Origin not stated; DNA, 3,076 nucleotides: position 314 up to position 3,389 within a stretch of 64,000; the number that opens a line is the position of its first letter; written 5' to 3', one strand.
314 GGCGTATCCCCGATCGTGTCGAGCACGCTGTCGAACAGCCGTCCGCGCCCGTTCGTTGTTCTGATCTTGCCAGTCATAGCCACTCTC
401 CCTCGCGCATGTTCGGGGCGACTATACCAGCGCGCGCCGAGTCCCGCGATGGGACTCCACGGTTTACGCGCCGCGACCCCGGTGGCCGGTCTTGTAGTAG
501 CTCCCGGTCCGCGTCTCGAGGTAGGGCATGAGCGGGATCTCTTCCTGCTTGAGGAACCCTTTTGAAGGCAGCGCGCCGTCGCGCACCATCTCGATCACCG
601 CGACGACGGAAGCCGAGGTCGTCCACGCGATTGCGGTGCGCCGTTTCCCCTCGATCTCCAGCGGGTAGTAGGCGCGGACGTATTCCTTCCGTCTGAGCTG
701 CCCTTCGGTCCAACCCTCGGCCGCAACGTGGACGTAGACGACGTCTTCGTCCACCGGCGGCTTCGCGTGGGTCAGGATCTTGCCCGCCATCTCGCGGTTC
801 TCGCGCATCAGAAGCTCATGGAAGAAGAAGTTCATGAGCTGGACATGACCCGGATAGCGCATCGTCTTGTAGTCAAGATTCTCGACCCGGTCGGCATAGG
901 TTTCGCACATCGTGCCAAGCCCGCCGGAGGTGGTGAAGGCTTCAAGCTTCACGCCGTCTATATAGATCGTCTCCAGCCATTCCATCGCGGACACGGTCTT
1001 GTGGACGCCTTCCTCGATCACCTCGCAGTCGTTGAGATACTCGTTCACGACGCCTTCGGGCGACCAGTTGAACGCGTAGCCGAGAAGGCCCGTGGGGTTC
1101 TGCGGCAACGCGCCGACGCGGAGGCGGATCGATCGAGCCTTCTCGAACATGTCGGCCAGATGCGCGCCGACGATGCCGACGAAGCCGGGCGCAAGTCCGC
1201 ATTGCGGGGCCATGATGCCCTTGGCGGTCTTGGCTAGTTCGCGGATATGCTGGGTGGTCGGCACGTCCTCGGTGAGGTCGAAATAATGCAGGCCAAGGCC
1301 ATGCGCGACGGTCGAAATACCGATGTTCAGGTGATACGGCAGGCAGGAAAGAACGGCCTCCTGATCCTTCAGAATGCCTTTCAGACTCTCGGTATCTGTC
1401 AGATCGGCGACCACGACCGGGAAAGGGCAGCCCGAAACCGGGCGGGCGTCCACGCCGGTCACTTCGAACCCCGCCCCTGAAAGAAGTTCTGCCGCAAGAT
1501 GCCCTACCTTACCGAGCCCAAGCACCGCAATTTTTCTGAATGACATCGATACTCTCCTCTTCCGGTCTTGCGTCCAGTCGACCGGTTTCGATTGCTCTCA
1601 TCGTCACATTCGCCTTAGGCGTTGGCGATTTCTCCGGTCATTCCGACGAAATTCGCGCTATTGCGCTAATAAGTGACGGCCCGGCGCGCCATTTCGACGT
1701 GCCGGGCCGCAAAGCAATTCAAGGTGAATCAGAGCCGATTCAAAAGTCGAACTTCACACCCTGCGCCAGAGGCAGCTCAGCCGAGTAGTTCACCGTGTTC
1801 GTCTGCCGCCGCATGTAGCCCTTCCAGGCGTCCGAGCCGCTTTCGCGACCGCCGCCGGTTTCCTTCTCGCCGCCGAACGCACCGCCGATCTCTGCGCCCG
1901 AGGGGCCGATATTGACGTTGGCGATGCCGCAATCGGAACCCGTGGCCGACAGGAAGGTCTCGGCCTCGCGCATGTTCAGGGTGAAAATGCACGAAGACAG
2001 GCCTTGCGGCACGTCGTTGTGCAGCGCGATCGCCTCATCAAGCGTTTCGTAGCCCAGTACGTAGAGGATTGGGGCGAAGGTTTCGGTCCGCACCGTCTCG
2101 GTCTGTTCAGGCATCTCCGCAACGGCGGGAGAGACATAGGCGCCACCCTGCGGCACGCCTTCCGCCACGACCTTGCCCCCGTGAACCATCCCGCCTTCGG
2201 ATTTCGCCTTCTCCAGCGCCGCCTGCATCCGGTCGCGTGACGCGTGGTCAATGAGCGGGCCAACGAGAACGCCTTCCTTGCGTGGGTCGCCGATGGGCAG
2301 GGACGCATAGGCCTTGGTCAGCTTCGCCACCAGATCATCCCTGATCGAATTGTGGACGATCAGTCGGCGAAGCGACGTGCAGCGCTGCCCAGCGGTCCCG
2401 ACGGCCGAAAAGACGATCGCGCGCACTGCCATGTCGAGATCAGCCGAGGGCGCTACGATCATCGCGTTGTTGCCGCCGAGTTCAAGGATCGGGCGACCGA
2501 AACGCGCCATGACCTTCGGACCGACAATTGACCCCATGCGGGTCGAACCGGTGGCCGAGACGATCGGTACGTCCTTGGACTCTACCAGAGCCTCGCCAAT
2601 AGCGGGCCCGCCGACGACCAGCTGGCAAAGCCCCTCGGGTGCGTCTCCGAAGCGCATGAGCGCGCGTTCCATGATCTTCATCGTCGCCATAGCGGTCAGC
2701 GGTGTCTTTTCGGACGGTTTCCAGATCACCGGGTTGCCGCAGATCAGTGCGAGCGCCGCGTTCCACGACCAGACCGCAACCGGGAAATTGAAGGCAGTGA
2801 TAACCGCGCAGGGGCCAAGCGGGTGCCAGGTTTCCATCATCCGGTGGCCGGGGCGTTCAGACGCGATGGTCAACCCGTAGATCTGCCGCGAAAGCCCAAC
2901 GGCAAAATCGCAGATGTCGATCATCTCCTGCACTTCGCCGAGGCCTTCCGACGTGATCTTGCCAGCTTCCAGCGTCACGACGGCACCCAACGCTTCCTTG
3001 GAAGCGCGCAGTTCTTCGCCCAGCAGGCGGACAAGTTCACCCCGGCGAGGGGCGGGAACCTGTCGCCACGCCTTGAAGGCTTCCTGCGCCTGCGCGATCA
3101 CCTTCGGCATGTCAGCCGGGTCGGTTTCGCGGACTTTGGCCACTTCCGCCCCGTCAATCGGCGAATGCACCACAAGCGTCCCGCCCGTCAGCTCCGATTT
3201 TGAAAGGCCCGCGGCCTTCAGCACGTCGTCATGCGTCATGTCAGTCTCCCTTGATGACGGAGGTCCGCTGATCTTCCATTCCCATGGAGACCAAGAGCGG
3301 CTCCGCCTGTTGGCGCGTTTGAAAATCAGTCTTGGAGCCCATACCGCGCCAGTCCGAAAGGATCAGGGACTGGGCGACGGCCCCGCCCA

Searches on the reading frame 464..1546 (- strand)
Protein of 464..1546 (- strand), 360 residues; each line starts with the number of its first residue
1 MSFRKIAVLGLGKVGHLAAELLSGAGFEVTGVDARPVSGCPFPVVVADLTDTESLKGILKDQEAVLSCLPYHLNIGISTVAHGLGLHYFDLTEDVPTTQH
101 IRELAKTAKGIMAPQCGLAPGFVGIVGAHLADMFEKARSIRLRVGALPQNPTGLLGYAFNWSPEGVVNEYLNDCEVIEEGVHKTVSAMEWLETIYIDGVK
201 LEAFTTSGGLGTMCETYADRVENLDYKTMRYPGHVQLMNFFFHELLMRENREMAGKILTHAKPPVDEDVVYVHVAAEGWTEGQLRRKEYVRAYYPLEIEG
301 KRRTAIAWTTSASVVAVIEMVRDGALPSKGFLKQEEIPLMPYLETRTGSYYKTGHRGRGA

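Call 3: search_protein_families(library=pfam, proteins=[window:464-1546:-])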
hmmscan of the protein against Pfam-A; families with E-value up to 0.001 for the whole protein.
window:464-1546:- (360 aa): 2 families
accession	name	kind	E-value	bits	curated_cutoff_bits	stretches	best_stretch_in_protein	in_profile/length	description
PF16653.10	Sacchrp_dh_C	-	9e-23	82.2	31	1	117-340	1-257/265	Saccharopine dehydrogenase C-terminal domain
PF03435.24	Sacchrp_dh_NADP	-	8.2e-06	26.6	25.1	1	6-109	1-122/129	Saccharopine dehydrogenase NADP binding domain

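Call 7: search_protein_families(library=ncbifam, proteins=[window:464-1546:-], max_evalue=0.01)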
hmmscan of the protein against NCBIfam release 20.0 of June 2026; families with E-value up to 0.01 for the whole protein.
window:464-1546:- (360 aa): 1 family
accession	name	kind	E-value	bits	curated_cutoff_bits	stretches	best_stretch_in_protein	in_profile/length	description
TIGR03026.1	NDP-sugDHase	subfamily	0.0015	17.4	189.8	1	5-35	2-32/413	nucleotide sugar dehydrogenase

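Call 85: search_solved_structures(query=window:464-1546:-, max_evalue=0.00001)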
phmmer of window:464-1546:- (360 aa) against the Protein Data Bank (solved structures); distinct sequences matched with E-value up to 0.00001: 5.
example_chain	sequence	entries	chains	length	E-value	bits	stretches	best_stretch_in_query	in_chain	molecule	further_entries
3abi_A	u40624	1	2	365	2.1e-15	60.1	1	5-240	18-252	Putative uncharacterized protein PH1688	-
3ic5_A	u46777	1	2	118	4.3e-09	39.4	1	5-107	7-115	putative saccharopine dehydrogenase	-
5l78_A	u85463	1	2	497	5.1e-06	29.2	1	4-252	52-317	Alpha-aminoadipic semialdehyde synthase, mitochondrial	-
5l76_A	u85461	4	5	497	6.4e-06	28.9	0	4-252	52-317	Alpha-aminoadipic semialdehyde synthase, mitochondrial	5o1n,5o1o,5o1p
2axq_A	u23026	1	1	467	8.8e-06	28.4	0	44-193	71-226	Saccharopine dehydrogenase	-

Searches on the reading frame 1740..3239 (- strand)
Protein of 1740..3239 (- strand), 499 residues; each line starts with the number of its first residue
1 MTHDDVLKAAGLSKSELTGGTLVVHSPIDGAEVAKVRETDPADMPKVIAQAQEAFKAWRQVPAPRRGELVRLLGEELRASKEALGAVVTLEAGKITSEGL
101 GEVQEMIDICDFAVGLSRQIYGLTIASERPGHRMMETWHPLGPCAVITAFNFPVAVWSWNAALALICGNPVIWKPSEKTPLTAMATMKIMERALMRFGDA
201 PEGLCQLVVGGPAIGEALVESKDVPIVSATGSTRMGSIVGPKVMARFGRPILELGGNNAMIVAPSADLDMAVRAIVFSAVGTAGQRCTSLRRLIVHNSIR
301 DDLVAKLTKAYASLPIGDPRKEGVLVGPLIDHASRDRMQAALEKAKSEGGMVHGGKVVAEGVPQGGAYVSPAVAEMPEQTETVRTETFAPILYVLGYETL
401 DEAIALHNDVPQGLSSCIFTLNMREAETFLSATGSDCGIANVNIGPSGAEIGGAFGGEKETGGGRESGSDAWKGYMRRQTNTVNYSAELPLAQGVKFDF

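Call 3: search_protein_families(library=pfam, proteins=[window:1740-3239:-])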
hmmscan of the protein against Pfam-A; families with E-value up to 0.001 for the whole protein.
window:1740-3239:- (499 aa): 1 family
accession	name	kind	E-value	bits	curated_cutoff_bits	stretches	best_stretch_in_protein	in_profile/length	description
PF00171.27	Aldedh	-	4.3e-132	441.4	23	1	20-480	7-460/461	Aldehyde dehydrogenase family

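Call 7: search_protein_families(library=ncbifam, proteins=[window:1740-3239:-], max_evalue=0.01)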
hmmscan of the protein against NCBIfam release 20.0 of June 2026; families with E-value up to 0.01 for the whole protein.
window:1740-3239:- (499 aa): 45 families (the best 25 are shown)
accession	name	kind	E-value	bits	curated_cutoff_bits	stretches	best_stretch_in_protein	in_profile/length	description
NF050084.1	pip_6_carb_DH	equivalog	6e-248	823.4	730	1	25-498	2-475/475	L-piperidine-6-carboxylate dehydrogenase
NF042993.1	AlphKGSA_gudD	equivalog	2.7e-81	273.7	770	1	25-477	24-474/481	alpha-ketoglutaric semialdehyde dehydrogenase GucD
NF052305.1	DioxValDhHalo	equivalog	2.8e-80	270.6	750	1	17-481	17-479/483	2,5-dioxovalerate dehydrogenase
TIGR01804.1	BADH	equivalog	2.5e-78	263.7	668.6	1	21-476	14-464/467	betaine-aldehyde dehydrogenase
NF009725.0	PRK13252.1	equivalog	4.4e-78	262.9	593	1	14-483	16-479/488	betaine-aldehyde dehydrogenase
TIGR02299.1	HpaE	equivalog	7.8e-76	255.6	638.35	1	18-483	14-476/488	5-carboxymethyl-2-hydroxymuconate semialdehyde dehydrogenase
NF010000.0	PRK13473.1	subfamily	1.8e-75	254.4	615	1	17-475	14-464/475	aminobutyraldehyde dehydrogenase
TIGR01780.1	SSADH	subfamily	7.4e-75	252.5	646.35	1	24-476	1-445/448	succinate-semialdehyde dehydrogenase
NF008869.0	PRK11904.1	equivalog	7.5e-73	245.8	747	1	19-487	562-1030/1042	bifunctional proline dehydrogenase/L-glutamate gamma-semialdehyde dehydrogenase PutA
NF006916.0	PRK09407.1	equivalog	3.3e-72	243.8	521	1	16-489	30-498/526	succinic semialdehyde dehydrogenase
NF006992.0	PRK09457.1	subfamily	1.2e-70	238.6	514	1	19-467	14-454/487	succinylglutamate-semialdehyde dehydrogenase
NF007497.0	PRK10090.1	equivalog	1.7e-70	238.1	500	1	24-476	26-470/480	aldehyde dehydrogenase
NF040648.1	lactal_redase_Meth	equivalog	3.2e-70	237.4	650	1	23-467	14-446/463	lactaldehyde dehydrogenase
NF002852.0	PRK03137.1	subfamily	1.1e-68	232.3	648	1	21-472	51-494/514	L-glutamate gamma-semialdehyde dehydrogenase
TIGR01722.1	MMSDH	subfamily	4.7e-65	220.1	448.5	1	21-445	17-435/477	CoA-acylating methylmalonate-semialdehyde dehydrogenase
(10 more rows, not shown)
